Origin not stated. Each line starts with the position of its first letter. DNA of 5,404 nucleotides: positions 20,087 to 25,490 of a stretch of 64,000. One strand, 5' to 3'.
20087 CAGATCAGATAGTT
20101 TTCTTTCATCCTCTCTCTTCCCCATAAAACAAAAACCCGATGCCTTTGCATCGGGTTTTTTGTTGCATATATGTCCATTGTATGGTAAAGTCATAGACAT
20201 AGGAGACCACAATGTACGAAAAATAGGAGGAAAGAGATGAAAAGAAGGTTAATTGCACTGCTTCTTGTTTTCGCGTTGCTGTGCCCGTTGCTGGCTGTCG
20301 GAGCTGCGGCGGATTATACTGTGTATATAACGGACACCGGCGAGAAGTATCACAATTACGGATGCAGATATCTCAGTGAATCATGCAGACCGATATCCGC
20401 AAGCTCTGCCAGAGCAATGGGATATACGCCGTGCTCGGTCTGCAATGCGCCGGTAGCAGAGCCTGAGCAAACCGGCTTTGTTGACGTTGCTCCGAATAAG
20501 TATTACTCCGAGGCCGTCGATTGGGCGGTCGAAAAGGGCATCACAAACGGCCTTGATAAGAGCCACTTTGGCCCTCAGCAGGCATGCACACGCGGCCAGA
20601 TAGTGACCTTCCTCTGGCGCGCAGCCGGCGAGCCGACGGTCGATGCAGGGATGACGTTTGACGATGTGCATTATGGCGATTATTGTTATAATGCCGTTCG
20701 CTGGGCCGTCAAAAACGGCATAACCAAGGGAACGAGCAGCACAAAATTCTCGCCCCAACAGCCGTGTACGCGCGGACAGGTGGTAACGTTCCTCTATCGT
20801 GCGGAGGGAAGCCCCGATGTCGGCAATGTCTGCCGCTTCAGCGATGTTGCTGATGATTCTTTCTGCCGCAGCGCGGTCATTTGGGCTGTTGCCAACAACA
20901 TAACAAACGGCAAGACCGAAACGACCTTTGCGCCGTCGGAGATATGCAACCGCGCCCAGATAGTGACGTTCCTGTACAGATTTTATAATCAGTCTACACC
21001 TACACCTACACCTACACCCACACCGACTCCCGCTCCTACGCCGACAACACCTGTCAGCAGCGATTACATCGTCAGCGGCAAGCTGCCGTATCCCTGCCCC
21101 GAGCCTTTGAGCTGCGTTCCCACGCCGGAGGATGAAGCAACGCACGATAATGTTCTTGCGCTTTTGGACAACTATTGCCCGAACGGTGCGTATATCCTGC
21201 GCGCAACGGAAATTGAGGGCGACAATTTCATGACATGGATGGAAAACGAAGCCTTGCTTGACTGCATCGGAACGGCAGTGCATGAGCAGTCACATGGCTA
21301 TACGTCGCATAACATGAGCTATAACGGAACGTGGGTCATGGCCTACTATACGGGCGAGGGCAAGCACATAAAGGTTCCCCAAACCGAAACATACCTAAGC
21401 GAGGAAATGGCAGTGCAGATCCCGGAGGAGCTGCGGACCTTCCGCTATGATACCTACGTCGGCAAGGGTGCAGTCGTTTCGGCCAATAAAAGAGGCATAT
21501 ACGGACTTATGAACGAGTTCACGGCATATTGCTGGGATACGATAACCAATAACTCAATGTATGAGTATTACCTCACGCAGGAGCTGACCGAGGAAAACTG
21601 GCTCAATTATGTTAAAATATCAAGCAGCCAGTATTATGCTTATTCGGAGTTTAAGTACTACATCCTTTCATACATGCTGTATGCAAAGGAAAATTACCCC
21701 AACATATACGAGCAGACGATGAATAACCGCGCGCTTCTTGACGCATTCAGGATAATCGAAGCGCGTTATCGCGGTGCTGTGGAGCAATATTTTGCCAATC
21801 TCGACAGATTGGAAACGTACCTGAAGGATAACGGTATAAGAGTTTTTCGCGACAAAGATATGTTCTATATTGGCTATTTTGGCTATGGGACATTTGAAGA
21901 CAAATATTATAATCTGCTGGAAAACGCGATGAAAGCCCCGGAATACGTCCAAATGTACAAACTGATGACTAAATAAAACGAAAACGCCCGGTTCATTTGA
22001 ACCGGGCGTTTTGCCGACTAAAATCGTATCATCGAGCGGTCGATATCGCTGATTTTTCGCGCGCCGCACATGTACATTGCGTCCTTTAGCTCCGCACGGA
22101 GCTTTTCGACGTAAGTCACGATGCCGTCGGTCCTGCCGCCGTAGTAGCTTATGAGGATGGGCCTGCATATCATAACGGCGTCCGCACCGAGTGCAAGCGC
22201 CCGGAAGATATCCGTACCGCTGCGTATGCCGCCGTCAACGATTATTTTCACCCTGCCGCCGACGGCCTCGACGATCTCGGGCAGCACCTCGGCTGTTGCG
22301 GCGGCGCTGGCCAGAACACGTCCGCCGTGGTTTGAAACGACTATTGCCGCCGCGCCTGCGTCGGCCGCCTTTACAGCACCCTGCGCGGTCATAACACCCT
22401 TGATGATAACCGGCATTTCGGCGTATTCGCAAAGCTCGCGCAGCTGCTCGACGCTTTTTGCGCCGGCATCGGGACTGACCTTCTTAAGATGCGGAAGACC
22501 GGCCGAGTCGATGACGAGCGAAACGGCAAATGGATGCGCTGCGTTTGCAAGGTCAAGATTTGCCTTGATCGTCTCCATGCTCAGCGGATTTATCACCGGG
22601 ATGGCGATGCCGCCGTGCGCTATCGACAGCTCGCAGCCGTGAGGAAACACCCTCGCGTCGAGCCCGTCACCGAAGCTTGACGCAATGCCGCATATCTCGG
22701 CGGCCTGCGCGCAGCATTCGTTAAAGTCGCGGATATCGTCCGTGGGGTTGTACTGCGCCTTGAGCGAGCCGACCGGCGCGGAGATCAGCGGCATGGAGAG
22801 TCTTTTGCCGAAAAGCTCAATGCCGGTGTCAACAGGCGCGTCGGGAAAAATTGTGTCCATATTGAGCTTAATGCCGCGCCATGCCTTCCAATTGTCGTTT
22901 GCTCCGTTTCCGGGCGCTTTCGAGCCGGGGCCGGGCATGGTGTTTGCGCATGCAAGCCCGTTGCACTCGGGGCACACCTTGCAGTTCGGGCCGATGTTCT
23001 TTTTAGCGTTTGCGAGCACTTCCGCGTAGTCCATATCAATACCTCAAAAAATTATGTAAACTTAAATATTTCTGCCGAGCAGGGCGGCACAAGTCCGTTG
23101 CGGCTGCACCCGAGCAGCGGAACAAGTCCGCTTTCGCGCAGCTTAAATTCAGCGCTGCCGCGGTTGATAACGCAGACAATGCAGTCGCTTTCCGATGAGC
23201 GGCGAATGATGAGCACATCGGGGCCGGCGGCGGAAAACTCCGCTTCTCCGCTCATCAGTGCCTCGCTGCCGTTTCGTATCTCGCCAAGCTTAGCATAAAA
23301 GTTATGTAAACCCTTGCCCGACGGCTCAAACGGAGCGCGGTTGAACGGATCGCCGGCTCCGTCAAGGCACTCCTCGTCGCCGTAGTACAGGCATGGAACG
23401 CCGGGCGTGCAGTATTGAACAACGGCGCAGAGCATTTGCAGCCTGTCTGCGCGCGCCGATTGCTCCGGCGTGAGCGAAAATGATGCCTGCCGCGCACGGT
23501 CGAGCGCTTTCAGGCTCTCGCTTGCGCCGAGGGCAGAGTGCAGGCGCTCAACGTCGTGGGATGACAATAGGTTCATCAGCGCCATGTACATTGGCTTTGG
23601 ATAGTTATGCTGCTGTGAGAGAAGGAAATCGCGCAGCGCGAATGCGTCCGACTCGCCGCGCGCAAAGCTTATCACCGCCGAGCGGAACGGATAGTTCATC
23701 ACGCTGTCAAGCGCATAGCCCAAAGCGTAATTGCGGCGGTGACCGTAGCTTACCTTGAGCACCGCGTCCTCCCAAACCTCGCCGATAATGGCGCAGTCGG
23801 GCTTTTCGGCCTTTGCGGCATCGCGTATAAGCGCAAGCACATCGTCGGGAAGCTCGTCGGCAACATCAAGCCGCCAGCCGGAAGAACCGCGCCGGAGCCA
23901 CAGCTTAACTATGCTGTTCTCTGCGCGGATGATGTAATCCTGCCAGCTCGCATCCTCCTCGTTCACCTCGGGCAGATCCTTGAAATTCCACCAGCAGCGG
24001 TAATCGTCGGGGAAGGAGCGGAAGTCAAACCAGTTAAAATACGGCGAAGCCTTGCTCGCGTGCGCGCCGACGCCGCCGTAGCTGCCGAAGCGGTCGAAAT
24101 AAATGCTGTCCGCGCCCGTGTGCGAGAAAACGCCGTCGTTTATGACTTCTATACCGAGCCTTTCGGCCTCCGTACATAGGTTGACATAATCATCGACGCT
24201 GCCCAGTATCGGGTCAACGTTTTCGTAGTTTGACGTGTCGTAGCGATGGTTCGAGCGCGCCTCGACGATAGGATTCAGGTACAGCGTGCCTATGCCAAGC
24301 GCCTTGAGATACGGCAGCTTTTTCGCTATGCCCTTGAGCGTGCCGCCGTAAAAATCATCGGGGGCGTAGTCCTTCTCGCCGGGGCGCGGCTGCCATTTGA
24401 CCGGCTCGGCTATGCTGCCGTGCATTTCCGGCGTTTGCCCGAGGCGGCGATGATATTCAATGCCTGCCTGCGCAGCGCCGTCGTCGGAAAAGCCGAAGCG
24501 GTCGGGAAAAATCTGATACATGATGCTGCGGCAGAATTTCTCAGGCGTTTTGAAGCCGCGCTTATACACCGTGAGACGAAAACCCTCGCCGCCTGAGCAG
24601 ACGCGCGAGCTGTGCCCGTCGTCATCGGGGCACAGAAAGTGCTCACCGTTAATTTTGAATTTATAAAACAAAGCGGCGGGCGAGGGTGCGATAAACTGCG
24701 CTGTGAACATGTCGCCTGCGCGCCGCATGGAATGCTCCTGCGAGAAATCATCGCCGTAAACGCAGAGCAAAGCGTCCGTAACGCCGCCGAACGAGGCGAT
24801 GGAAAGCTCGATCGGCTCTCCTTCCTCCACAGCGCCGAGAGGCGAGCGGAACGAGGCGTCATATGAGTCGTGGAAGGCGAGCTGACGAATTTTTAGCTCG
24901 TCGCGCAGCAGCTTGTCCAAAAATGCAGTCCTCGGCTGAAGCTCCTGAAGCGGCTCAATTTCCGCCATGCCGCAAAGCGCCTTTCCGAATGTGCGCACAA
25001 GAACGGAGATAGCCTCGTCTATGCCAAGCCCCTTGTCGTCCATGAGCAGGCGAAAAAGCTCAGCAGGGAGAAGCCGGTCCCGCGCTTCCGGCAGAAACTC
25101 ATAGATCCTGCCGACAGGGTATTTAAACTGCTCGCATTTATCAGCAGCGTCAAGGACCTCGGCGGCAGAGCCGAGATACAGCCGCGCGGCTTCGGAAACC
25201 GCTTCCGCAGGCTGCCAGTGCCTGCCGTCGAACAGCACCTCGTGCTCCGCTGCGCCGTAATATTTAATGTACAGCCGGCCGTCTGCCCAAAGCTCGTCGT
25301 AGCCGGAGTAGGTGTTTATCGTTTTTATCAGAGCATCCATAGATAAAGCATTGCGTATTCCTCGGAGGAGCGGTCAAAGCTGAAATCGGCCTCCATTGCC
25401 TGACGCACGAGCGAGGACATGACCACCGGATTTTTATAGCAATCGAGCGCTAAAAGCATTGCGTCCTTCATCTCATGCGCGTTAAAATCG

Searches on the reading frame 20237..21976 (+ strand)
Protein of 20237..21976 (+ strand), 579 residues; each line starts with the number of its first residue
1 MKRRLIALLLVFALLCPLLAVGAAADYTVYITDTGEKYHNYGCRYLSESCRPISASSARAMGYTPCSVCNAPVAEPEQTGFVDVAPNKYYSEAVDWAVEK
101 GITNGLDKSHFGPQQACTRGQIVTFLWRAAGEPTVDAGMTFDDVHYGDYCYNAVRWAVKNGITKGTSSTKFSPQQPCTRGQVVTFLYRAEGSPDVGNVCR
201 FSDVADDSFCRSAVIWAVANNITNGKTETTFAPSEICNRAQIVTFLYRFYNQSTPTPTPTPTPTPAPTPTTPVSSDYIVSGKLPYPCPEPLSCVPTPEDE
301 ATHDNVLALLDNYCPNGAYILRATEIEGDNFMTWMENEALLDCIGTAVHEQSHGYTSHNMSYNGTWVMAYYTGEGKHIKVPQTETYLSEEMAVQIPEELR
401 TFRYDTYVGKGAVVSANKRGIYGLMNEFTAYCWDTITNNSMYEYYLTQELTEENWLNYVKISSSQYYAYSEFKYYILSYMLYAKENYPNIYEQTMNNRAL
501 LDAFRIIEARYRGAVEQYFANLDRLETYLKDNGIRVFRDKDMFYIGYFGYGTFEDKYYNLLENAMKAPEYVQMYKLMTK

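Call 83: search_protein_families(library=pfam, proteins=[window:20237-21976:+], max_evalue=0.00001)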
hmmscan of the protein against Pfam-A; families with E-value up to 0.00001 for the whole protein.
window:20237-21976:+ (579 aa): 1 family
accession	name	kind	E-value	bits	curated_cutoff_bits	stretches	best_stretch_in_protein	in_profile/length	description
PF00395.25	SLH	-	5.7e-28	97.1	20.8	3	141-182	2-43/44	S-layer homology domain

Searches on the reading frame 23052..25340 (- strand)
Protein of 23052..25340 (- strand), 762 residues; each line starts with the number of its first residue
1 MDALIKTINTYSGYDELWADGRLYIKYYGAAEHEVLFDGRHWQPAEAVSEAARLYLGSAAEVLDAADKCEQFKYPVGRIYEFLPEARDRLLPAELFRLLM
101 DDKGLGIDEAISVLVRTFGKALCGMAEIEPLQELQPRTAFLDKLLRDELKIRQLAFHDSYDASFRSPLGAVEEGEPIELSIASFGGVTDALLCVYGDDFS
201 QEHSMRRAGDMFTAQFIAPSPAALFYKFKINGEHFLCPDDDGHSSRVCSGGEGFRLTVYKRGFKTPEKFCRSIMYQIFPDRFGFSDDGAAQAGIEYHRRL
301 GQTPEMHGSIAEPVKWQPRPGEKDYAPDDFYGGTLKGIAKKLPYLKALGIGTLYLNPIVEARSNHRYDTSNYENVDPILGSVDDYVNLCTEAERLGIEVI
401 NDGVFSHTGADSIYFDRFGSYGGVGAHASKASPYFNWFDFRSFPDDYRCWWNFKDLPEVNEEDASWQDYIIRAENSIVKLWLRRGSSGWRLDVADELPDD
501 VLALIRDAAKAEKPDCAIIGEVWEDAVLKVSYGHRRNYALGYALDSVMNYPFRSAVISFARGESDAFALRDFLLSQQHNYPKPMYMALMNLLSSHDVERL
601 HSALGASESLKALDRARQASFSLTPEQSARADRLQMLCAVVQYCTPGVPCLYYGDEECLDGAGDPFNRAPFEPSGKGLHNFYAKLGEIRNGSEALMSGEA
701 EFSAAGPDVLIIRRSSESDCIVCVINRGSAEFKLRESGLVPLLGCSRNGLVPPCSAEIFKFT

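Call 83: search_protein_families(library=pfam, proteins=[window:23052-25340:-], max_evalue=0.00001)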
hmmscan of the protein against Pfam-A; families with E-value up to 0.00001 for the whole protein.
window:23052-25340:- (762 aa): 1 family
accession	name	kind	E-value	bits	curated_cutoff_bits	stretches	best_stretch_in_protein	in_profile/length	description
PF00128.31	Alpha-amylase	-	3e-41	142.5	22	1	276-660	1-357/446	Alpha amylase, catalytic domain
